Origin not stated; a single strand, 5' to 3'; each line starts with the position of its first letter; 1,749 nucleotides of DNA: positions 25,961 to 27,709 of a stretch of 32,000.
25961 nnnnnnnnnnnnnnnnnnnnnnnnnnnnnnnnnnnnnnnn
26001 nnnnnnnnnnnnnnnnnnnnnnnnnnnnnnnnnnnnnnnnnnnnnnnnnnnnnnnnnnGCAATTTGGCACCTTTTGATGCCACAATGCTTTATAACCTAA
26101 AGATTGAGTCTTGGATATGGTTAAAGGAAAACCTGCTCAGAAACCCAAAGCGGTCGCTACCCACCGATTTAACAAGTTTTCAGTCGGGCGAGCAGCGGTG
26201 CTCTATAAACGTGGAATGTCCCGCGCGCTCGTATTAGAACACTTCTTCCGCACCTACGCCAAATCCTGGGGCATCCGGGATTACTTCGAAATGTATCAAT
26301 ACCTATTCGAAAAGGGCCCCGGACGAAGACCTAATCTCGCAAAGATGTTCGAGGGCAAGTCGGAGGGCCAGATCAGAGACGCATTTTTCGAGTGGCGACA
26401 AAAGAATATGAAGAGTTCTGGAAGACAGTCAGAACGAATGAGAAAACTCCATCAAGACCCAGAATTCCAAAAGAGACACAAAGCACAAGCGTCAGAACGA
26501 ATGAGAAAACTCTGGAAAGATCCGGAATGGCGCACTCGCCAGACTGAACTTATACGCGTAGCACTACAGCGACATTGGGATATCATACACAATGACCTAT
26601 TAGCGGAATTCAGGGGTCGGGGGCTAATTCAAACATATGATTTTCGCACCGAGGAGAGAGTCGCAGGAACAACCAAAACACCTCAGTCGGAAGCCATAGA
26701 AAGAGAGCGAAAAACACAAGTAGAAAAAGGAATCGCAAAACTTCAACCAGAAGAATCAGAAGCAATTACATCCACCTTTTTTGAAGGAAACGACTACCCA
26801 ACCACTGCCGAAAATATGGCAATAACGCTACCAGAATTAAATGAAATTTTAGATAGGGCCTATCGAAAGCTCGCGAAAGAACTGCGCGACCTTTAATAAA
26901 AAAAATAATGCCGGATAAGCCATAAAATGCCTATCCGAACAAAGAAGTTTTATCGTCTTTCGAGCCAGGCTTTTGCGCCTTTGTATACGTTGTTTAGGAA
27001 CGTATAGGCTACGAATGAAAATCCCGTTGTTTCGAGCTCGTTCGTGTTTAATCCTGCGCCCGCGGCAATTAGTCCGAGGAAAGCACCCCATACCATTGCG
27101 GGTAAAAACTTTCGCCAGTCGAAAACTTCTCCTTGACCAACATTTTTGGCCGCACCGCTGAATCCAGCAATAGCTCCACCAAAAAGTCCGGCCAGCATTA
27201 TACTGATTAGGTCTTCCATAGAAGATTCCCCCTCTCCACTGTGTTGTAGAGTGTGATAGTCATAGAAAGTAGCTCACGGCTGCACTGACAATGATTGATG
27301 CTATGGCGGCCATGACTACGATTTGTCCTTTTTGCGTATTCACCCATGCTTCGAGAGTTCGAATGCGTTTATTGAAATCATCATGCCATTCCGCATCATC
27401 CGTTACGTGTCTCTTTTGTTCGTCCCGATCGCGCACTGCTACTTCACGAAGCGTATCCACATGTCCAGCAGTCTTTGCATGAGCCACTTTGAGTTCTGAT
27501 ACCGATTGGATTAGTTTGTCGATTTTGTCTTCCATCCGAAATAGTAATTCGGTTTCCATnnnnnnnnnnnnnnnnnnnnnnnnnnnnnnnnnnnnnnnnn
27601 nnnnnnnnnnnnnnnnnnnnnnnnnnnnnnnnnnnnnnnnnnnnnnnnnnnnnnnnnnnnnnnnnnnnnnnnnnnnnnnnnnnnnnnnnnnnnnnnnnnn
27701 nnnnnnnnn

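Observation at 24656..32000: Integrated tailed-virus-like element in an archaeal chromosome, anchored at a tRNA-Gly-like site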

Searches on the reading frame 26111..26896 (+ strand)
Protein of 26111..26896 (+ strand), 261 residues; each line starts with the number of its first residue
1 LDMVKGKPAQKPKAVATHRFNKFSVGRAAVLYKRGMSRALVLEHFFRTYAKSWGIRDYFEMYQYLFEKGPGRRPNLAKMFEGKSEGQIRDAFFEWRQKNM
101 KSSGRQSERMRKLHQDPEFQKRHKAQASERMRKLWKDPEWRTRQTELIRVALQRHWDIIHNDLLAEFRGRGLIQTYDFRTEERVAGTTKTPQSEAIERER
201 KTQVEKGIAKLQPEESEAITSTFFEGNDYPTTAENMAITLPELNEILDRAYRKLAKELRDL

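Call 7: search_protein_families(library=pfam, proteins=[window:26111-26896:+], max_evalue=0.1)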
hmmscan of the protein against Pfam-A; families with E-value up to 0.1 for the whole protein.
window:26111-26896:+ (261 aa): 1 family
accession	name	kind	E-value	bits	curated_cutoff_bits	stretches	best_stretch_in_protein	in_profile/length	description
PF04545.22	Sigma70_r4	-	0.091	12.7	24.1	0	208-255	2-49/50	Sigma-70, region 4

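Call 10: search_protein_families(library=phrogs, proteins=[window:26111-26896:+], max_evalue=0.1)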
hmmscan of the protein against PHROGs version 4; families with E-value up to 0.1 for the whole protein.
window:26111-26896:+ (261 aa): 1 family
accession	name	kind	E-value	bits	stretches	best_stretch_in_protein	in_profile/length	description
phrog_11138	-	unknown function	0.0028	19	1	192-259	73-140/142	-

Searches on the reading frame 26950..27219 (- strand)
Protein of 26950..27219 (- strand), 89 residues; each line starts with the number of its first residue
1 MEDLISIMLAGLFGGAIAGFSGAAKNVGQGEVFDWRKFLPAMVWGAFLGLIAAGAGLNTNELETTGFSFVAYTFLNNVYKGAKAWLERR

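Call 7: search_protein_families(library=pfam, proteins=[window:26950-27219:-], max_evalue=0.1)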
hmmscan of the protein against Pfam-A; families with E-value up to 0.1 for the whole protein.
window:26950-27219:- (89 aa): 1 family
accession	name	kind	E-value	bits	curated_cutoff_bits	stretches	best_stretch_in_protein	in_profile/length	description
PF16083.10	Phage_holin_3_3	-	0.042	14.4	28.4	1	7-60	3-53/78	LydA holin phage, holin superfamily III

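Call 10: search_protein_families(library=phrogs, proteins=[window:26950-27219:-], max_evalue=0.1)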
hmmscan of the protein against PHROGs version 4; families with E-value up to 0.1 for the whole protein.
window:26950-27219:- (89 aa): 1 family
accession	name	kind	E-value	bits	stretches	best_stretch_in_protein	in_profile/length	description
phrog_6384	-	lysis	0.0016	19.1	1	3-61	14-71/111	holin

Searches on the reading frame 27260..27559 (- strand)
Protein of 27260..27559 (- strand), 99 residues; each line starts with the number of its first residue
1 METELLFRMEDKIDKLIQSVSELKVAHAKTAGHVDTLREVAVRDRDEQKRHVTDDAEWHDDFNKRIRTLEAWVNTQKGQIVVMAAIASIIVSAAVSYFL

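Call 7: search_protein_families(library=pfam, proteins=[window:27260-27559:-], max_evalue=0.1)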
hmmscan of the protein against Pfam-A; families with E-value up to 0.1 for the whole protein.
window:27260-27559:- (99 aa): 5 families
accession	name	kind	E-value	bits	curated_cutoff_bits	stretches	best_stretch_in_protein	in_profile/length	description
PF12841.12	YvrJ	-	0.00018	21.4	29.5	1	5-24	15-34/36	YvrJ protein family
PF06005.17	ZapB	-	0.0085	17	31.5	1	1-60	1-60/71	Cell division protein ZapB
PF25014.1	NET2A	-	0.016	15.5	33.1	1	8-41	129-162/235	NET2A-like domain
PF08702.15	Fib_alpha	-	0.017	15.7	29.9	1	9-86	33-110/143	Fibrinogen alpha/beta chain family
PF15575.11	Imm49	-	0.041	13.9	30.1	1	8-87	118-199/217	Immunity protein 49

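Call 10: search_protein_families(library=phrogs, proteins=[window:27260-27559:-], max_evalue=0.1)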
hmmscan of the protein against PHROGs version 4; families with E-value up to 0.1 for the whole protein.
window:27260-27559:- (99 aa): 0 families
